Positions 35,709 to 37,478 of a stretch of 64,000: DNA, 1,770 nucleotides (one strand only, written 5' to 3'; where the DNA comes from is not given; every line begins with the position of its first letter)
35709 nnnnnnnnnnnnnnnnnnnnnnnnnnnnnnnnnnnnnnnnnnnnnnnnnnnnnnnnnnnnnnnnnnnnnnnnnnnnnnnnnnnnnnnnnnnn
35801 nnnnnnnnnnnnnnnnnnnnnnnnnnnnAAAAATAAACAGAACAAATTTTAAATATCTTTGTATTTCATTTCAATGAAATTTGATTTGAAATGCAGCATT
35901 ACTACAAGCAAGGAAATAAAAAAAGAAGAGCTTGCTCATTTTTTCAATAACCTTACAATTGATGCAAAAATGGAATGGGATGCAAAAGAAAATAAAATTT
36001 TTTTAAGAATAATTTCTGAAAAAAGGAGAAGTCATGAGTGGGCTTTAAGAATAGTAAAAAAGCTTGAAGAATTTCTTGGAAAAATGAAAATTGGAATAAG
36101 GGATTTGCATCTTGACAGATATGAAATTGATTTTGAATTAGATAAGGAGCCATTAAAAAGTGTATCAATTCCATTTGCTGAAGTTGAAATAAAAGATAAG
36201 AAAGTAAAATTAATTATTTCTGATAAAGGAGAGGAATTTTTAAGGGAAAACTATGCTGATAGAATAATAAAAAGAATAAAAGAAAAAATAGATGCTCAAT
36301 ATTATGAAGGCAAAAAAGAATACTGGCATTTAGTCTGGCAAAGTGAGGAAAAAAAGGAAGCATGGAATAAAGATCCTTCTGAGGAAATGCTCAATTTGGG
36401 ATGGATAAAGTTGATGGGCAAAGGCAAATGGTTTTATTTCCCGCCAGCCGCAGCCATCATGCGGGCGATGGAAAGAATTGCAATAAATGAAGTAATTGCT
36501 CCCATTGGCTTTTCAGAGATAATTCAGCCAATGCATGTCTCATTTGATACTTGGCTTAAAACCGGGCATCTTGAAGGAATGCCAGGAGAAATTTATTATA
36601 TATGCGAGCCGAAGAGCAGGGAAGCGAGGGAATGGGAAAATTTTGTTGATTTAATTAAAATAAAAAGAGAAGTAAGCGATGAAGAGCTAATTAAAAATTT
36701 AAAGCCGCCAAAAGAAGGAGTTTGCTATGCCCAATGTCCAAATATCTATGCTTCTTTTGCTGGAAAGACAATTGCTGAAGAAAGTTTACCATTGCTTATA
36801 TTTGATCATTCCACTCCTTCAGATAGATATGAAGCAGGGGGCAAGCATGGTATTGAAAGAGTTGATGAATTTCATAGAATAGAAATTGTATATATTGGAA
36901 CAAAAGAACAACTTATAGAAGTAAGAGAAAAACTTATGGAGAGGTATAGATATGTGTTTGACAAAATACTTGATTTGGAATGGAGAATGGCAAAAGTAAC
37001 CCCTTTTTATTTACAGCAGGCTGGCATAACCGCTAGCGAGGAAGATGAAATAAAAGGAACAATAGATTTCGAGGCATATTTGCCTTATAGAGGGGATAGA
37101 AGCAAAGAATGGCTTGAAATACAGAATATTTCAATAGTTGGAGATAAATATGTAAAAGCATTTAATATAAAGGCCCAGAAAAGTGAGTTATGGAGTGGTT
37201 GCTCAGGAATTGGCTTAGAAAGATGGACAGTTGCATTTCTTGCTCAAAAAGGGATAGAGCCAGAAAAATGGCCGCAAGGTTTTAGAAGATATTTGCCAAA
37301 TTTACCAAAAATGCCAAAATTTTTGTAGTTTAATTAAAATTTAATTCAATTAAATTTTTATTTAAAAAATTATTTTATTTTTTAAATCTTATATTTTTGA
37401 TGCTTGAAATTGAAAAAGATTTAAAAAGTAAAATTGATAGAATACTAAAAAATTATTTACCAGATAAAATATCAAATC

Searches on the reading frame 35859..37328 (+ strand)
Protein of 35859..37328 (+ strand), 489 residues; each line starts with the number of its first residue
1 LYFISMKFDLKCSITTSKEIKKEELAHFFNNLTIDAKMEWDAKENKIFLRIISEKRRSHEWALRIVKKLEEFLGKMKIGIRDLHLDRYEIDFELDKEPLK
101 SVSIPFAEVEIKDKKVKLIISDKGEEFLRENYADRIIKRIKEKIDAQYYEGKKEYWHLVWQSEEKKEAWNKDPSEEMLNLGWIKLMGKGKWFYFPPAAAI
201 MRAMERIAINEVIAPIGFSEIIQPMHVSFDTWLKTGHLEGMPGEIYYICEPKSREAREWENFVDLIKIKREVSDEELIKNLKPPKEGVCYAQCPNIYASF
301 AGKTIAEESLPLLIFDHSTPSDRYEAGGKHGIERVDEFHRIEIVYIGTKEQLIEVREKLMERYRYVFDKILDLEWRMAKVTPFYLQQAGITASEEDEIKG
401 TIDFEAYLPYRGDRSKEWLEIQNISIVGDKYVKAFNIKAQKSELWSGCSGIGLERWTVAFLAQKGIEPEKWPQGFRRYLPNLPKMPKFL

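Call 11: search_protein_families(library=ncbifam, proteins=[window:35859-37328:+])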
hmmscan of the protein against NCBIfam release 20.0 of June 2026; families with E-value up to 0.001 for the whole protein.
window:35859-37328:+ (489 aa): 7 families
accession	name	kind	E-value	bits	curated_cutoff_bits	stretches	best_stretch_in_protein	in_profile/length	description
NF002120.0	PRK00960.1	equivalog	1.7e-145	485.5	611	1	6-489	3-515/518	serine--tRNA ligase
TIGR00415.1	serS_MJ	equivalog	2e-74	250.9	489.55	1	40-488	52-511/518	serine--tRNA ligase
NF005479.0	PRK07080.1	equivalog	2.1e-16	59.8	357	1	272-479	115-315/318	amino acid--[acyl-carrier-protein] ligase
TIGR00414.1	serS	equivalog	2.6e-07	30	301.65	1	298-439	239-369/418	serine--tRNA ligase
NF006625.0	PRK09194.1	equivalog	3.6e-06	26.2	558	0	176-251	25-99/559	proline--tRNA ligase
TIGR00418.1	thrS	equivalog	0.00033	19.7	383.65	0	149-369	152-341/565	threonine--tRNA ligase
TIGR00409.1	proS_fam_II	equivalog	0.00089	18.2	306.7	0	165-245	15-93/568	proline--tRNA ligase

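Call 51: find_homologous_proteins(query=window:35874-37328:+, max_evalue=1e-80)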
Query window:35874-37328:+ (484 aa): 1500 proteins with E <= 1e-80 among 8000 candidates; the best 120 are listed.
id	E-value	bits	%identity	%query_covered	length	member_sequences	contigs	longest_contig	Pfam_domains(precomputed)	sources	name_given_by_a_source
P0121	0.0e+0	1105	100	100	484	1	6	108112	PF18490.8,PF00587.31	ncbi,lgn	ncbi:MAG: aminoacyl--tRNA ligase-related protein [Candidatus Thermoplasmatota archaeon]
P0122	0.0e+0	1020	90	100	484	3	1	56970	PF18490.8,PF00587.31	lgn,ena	-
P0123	1.9e-292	988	87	100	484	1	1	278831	PF18490.8,PF00587.31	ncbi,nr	ncbi:MAG: serine--tRNA ligase [Thermoplasmatales archaeon]|nr:serine--tRNA ligase [Thermoplasmatales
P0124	9.0e-289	976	86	99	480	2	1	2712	PF18490.8,PF00587.31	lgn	-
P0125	7.8e-287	970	87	98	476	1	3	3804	PF18490.8,PF00587.31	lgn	-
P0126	1.0e-281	953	84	100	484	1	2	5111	PF18490.8,PF00587.31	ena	-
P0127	4.7e-254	861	75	100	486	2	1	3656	PF18490.8,PF00587.31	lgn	-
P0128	4.1e-252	855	76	100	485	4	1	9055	PF18490.8,PF00587.31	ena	-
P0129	5.3e-249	845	72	100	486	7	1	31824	PF18490.8,PF00587.31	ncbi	-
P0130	2.4e-248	843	74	100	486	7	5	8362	PF18490.8,PF00587.31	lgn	-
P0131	4.2e-248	842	74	100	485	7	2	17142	PF18490.8,PF00587.31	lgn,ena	-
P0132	1.8e-247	840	73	100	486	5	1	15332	PF18490.8,PF00587.31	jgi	-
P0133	1.9e-247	840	74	100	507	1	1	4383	PF18490.8,PF00587.31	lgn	-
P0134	2.8e-246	836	72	100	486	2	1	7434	PF18490.8,PF00587.31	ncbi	-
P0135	6.3e-245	831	73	100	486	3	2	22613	PF18490.8,PF00587.31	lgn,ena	-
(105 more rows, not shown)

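Call 52: find_encoding_contigs(protein=P0123, flank=10000, max_places=1)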
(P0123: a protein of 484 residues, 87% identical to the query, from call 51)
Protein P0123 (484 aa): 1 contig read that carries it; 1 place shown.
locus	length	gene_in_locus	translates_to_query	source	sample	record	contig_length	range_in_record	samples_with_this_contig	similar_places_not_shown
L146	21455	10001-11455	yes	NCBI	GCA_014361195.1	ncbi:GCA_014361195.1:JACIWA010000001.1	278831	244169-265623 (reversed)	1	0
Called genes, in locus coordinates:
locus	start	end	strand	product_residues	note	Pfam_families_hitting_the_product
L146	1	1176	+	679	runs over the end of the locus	PF09826:Beta_propel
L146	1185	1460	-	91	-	-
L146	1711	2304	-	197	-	PF05683:Fumerase_C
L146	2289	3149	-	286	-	PF05681:Fumerase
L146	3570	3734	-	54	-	-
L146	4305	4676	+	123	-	PF19479:DUF6015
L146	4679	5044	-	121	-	PF00072:Response_reg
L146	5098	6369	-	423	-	PF03951:Gln-synt_N, PF00120:Gln-synt_C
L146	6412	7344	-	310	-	PF00288:GHMP_kinases_N, PF08544:GHMP_kinases_C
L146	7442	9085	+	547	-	PF01472:PUA, PF01507:PAPS_reduct, PF00037:Fer4 (faint), PF13237:Fer4_10 (weak), PF12837:Fer4_6 (faint), PF12838:Fer4_7 (weak), PF13187:Fer4_9 (weak)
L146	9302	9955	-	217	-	PF00551:Formyl_trans_N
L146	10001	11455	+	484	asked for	PF18490:tRNA_bind_4, PF00587:tRNA-synt_2b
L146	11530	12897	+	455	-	PF04443:LuxE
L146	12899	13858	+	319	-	PF01841:Transglut_core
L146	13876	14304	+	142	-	PF01927:Mut7-C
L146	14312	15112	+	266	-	PF02535:Zip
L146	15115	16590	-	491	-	PF01676:Metalloenzyme, PF06415:iPGM_N, PF01663:Phosphodiest (weak)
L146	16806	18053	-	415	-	PF02040:ArsB, PF03600:CitMHS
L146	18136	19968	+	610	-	-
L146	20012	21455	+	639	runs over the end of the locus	PF16177:ACAS_N, PF00501:AMP-binding, PF13193:AMP-binding_C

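Call 53: find_encoding_contigs(protein=P0122, flank=10000, max_places=2)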
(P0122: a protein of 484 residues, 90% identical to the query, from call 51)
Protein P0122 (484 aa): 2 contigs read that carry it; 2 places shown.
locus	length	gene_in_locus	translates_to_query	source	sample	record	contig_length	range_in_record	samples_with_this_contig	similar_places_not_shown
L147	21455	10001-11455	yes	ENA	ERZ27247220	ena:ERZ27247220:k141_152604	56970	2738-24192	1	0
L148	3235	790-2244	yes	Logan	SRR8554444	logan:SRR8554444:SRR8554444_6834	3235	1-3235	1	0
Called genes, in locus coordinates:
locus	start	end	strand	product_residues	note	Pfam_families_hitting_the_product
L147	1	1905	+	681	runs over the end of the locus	PF09826:Beta_propel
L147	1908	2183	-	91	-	-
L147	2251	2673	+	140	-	PF00258:Flavodoxin_1 (weak), PF12641:Flavodoxin_3 (weak), PF12724:Flavodoxin_5 (weak)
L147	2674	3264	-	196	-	PF05683:Fumerase_C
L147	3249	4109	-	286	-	PF05681:Fumerase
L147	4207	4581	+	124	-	PF19479:DUF6015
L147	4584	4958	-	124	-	PF00072:Response_reg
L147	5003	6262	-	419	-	PF03951:Gln-synt_N, PF00120:Gln-synt_C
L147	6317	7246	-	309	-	PF00288:GHMP_kinases_N, PF08544:GHMP_kinases_C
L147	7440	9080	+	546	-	PF01472:PUA, PF01507:PAPS_reduct, PF13237:Fer4_10 (weak), PF12838:Fer4_7 (weak), PF13187:Fer4_9 (weak)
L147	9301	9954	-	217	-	PF00551:Formyl_trans_N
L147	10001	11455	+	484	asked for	PF18490:tRNA_bind_4, PF00587:tRNA-synt_2b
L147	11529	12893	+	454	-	PF04443:LuxE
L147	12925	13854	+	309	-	PF01841:Transglut_core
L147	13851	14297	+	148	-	PF01927:Mut7-C, PF18480:DUF5615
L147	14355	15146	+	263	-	PF02535:Zip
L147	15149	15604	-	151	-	-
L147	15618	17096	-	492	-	PF01676:Metalloenzyme, PF06415:iPGM_N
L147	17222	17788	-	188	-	PF02475:TRM5-TYW2_MTfase, PF01209:Ubie_methyltran, PF13489:Methyltransf_23, PF02353:CMAS, PF13847:Methyltransf_31, PF13649:Methyltransf_25, PF08241:Methyltransf_11, PF08242:Methyltransf_12, +5 more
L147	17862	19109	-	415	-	PF02040:ArsB, PF03600:CitMHS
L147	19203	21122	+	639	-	PF16177:ACAS_N, PF00501:AMP-binding, PF13193:AMP-binding_C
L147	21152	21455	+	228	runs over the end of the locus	-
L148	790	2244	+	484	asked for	PF18490:tRNA_bind_4, PF00587:tRNA-synt_2b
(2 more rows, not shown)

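Call 54: find_encoding_contigs(protein=P0129, flank=10000, max_places=1)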
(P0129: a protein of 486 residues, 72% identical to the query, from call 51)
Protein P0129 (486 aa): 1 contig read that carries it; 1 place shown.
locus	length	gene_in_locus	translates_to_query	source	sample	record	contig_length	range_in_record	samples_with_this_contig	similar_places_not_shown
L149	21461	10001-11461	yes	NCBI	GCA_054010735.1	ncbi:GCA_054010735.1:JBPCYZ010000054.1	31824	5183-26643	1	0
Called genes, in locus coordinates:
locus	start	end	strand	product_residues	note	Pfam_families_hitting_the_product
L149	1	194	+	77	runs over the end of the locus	PF09341:Pcc1 (weak)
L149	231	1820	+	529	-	PF06418:CTP_synth_N, PF00117:GATase, PF07722:Peptidase_C26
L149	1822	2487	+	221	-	PF00702:Hydrolase, PF12710:HAD, PF13419:HAD_2 (faint), PF08282:Hydrolase_3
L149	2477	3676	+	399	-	-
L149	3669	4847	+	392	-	PF00535:Glycos_transf_2, PF21969:MGS_GT (weak)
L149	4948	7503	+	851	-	PF22842:Pel9A-like_beta_helix (faint), PF05048:NosD, PF13229:Beta_helix, PF05048:NosD, PF13229:Beta_helix, PF05048:NosD (weak)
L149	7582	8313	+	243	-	PF02006:PPS_PS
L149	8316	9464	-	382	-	PF00999:Na_H_Exchanger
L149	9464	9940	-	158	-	PF00571:CBS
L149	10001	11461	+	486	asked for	PF18490:tRNA_bind_4, PF00587:tRNA-synt_2b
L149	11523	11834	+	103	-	PF01176:eIF-1a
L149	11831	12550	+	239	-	PF01636:APH (faint), PF01163:RIO1, PF03109:ABC1 (weak)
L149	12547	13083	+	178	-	PF00013:KH_1 (weak), PF21800:KH_KRR1_2nd, PF22891:KH_PNO1_2nd, PF00013:KH_1 (weak)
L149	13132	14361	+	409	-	PF01839:FG-GAP (faint), PF14783:BBS2_Mid (faint), PF15907:Itfg2 (faint), PF13517:FG-GAP_3 (weak)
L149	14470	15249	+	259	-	PF01965:DJ-1_PfpI (faint), PF13507:GATase_5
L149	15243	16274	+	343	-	PF02778:tRNA_int_endo_N, PF01974:tRNA_int_endo, PF02778:tRNA_int_endo_N, PF01974:tRNA_int_endo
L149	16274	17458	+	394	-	PF09825:BPL_N (faint)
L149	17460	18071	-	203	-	PF00702:Hydrolase, PF13419:HAD_2, PF13242:Hydrolase_like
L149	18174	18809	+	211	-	PF01926:MMR_HSR1, PF00009:GTP_EFTU (weak)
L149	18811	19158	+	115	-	PF09846:OapB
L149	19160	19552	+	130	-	PF09845:OapC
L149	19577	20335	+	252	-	PF01946:Thi4, PF01494:FAD_binding_3 (weak), PF00890:FAD_binding_2 (weak), PF01266:DAO, PF03486:HI0933_like (weak), PF07992:Pyr_redox_2, PF12831:FAD_oxidored, PF13450:NAD_binding_8, +1 more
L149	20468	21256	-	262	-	PF23023:Anti-Pycsar_Apyc1, PF13483:Lactamase_B_3 (weak), PF12706:Lactamase_B_2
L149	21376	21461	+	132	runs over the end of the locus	-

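Call 58: search_solved_structures(query=L149:15243-16274:+, max_evalue=0.001, show_alignments=1)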
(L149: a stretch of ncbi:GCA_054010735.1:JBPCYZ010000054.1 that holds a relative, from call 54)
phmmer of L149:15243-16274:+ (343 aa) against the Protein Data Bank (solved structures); distinct sequences matched with E-value up to 0.001: 18.
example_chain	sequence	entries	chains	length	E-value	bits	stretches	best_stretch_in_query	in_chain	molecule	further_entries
5x89_A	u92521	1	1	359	1.9e-38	135.7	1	8-329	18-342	EndA-like protein,tRNA-splicing endonuclease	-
2gjw_A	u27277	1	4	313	6.5e-32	114.2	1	28-327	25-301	tRNA-splicing endonuclease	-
1r0v_A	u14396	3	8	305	6.6e-32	114.2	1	29-327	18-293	tRNA-intron endonuclease | Putative tRNA-intron endonuclease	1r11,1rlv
3p1y_A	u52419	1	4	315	8.3e-28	100.7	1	29-327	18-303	tRNA-splicing endonuclease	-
1a79_A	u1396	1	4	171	9.3e-21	77.5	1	183-332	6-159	TRNA ENDONUCLEASE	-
3p1z_B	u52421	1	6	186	2.2e-20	76.3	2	270-338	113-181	tRNA-splicing endonuclease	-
2cv8_A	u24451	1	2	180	4.6e-20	75.3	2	36-97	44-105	tRNA-splicing endonuclease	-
3ajv_B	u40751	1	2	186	5e-19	71.9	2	270-338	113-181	tRNA-splicing endonuclease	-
2ohc_A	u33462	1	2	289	1e-15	61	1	257-341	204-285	tRNA-splicing endonuclease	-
2ohe_A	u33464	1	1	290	1e-15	61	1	257-341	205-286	tRNA-splicing endonuclease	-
4fz2_A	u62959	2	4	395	1.1e-14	57.6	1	207-335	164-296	tRNA intron endonuclease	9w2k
2zyz_B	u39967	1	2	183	6.4e-14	55.1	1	198-328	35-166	tRNA-splicing endonuclease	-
3iey_A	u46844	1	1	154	4.1e-11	45.9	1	40-114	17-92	tRNA-splicing endonuclease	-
8iss_B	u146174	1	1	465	1.8e-05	27.3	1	207-325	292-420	tRNA-splicing endonuclease subunit Sen2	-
8hmz_A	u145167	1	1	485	2e-05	27.1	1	207-325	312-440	tRNA-splicing endonuclease subunit Sen2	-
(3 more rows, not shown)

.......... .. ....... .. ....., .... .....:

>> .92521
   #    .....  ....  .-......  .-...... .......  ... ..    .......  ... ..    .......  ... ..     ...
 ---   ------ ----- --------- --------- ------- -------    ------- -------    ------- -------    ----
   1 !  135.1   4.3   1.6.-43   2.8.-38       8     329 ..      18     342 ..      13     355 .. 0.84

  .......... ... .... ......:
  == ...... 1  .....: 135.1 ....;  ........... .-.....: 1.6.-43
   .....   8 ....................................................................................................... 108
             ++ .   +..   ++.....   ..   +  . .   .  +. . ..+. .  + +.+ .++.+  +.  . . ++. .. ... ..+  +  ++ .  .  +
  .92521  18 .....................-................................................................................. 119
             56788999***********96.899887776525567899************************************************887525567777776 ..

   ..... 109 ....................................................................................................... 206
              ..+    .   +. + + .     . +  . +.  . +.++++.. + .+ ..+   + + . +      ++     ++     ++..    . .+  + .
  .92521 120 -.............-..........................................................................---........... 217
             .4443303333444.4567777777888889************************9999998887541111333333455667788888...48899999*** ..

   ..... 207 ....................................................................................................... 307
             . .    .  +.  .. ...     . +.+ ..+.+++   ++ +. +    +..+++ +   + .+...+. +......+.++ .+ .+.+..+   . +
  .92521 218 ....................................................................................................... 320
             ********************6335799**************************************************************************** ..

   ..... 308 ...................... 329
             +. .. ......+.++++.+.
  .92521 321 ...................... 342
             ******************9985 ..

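Call 59: find_homologous_proteins(query=L149:15243-16274:+, max_evalue=1e-40)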
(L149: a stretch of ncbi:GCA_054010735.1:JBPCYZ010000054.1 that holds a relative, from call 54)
Query L149:15243-16274:+ (343 aa): 1619 proteins with E <= 1e-40 among 3981 candidates; the best 120 are listed.
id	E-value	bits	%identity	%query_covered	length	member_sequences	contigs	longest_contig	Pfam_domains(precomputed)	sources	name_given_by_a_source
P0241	1.4e-220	749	99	100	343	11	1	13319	PF01974.24,PF02778.20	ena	-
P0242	1.9e-184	630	82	100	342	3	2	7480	PF01974.24,PF02778.20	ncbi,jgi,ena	-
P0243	1.1e-179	615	80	100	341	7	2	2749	PF01974.24,PF02778.20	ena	-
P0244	1.0e-177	608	79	100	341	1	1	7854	PF12928.13,PF01974.24,PF02778.20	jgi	-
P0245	4.5e-150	517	66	99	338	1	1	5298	PF01974.24,PF02778.20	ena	-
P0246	4.0e-146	504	65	98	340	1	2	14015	PF01974.24,PF02778.20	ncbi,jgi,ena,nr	ncbi:MAG: tRNA-intron lyase [Thermoplasmata archaeon]|nr:MAG: tRNA-intron lyase [Thermoplasmata arch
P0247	2.3e-143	495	64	100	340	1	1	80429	PF01974.24,PF02778.20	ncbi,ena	-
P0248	3.2e-143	495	64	100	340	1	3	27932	PF01974.24,PF02778.20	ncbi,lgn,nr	ncbi:MAG TPA: tRNA-intron lyase [Thermoplasmatales archaeon]|nr:tRNA-intron lyase [Thermoplasmatales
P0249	1.4e-142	493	64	100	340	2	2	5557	PF01974.24,PF02778.20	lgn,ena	-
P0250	1.7e-142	492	63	100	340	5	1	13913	PF01974.24,PF02778.20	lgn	-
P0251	2.9e-141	488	64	100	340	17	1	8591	PF01974.24,PF02778.20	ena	-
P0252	1.3e-137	476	63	96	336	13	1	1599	PF01974.24,PF02778.20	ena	-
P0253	4.4e-136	471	63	96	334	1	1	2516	PF01974.24,PF02778.20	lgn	-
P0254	2.2e-135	469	61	97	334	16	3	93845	PF01974.24,PF02778.20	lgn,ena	-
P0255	5.0e-135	468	64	97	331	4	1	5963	PF01974.24,PF02778.20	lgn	-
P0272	5.7e-107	376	56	89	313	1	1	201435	PF01974.24,PF02778.20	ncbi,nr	ncbi:MAG: tRNA-intron lyase [Thermoplasmatales archaeon]|nr:tRNA-intron lyase [Thermoplasmatales arc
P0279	4.7e-105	369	56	89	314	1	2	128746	PF01974.24,PF02778.20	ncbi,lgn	ncbi:MAG: tRNA-intron lyase [Candidatus Thermoplasmatota archaeon]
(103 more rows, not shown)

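Call 60: find_encoding_contigs(protein=P0279, flank=10000, max_places=3)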
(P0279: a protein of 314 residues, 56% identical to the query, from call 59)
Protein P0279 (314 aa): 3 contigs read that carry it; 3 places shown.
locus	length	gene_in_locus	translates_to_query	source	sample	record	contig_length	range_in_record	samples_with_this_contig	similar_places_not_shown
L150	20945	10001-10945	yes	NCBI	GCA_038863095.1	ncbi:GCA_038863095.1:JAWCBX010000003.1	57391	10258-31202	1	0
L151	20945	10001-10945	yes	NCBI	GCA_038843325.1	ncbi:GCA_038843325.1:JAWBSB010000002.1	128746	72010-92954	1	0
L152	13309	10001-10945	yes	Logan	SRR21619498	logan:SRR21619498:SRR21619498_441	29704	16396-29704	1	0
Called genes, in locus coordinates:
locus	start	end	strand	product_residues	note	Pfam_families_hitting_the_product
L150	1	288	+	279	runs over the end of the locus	PF00288:GHMP_kinases_N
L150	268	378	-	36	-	PF00412:LIM (weak)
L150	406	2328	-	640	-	PF01702:TGT, PF17884:DUF5591 (weak), PF14810:TGT_C2, PF01472:PUA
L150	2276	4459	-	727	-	PF00317:Ribonuc_red_lgN, PF02867:Ribonuc_red_lgC, PF12637:TSCPD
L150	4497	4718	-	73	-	-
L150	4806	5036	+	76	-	PF04023:FeoA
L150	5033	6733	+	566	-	PF01926:MMR_HSR1, PF02421:FeoB_N, PF07670:Gate, PF07664:FeoB_C, PF07670:Gate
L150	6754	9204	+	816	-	PF04916:Phospholip_B, PF13360:PQQ_2 (faint), PF25292:Beta-prop_CGLA (faint), PF13570:Beta-prop_ACSF4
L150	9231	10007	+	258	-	PF13507:GATase_5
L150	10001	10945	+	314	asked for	PF02778:tRNA_int_endo_N, PF01974:tRNA_int_endo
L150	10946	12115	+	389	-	PF09825:BPL_N (faint)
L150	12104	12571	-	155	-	PF09183:DUF1947, PF01472:PUA, PF26292:PUA_elF2D, PF03657:UPF0113 (faint)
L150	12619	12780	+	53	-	PF07754:Ribosomal_aS21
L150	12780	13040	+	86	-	PF00736:EF1_GNE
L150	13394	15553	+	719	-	PF02359:CDC48_N, PF02933:CDC48_2, PF05496:RuvB_N, PF13191:AAA_16 (weak), PF00004:AAA, PF17862:AAA_lid_3, PF00004:AAA, PF17862:AAA_lid_3, +29 more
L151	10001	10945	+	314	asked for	PF02778:tRNA_int_endo_N, PF01974:tRNA_int_endo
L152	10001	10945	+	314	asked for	PF02778:tRNA_int_endo_N, PF01974:tRNA_int_endo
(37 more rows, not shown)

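Call 61: find_encoding_contigs(protein=P0272, flank=10000, max_places=1)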
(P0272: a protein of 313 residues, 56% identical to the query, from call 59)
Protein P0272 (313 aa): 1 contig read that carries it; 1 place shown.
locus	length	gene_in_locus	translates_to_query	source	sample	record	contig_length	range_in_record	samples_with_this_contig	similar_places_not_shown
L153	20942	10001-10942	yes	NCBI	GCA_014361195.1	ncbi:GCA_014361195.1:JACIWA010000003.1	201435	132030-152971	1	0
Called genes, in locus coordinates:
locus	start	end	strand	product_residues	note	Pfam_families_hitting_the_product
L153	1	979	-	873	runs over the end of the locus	PF23957:DUF7286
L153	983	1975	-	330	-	PF23955:DUF7284 (weak)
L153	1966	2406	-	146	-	-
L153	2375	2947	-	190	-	-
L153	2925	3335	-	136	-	-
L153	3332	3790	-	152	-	-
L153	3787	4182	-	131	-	-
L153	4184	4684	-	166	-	-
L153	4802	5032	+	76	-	PF04023:FeoA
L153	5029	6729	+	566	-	PF01926:MMR_HSR1, PF02421:FeoB_N, PF04548:AIG1 (faint), PF00009:GTP_EFTU (weak), PF07670:Gate, PF07664:FeoB_C, PF07670:Gate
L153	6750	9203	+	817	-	PF04916:Phospholip_B, PF13360:PQQ_2 (faint), PF25292:Beta-prop_CGLA (faint), PF13570:Beta-prop_ACSF4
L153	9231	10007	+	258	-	PF13507:GATase_5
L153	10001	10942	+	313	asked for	PF02778:tRNA_int_endo_N (faint), PF01974:tRNA_int_endo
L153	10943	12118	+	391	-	-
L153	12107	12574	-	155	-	PF09183:DUF1947, PF01472:PUA, PF26292:PUA_elF2D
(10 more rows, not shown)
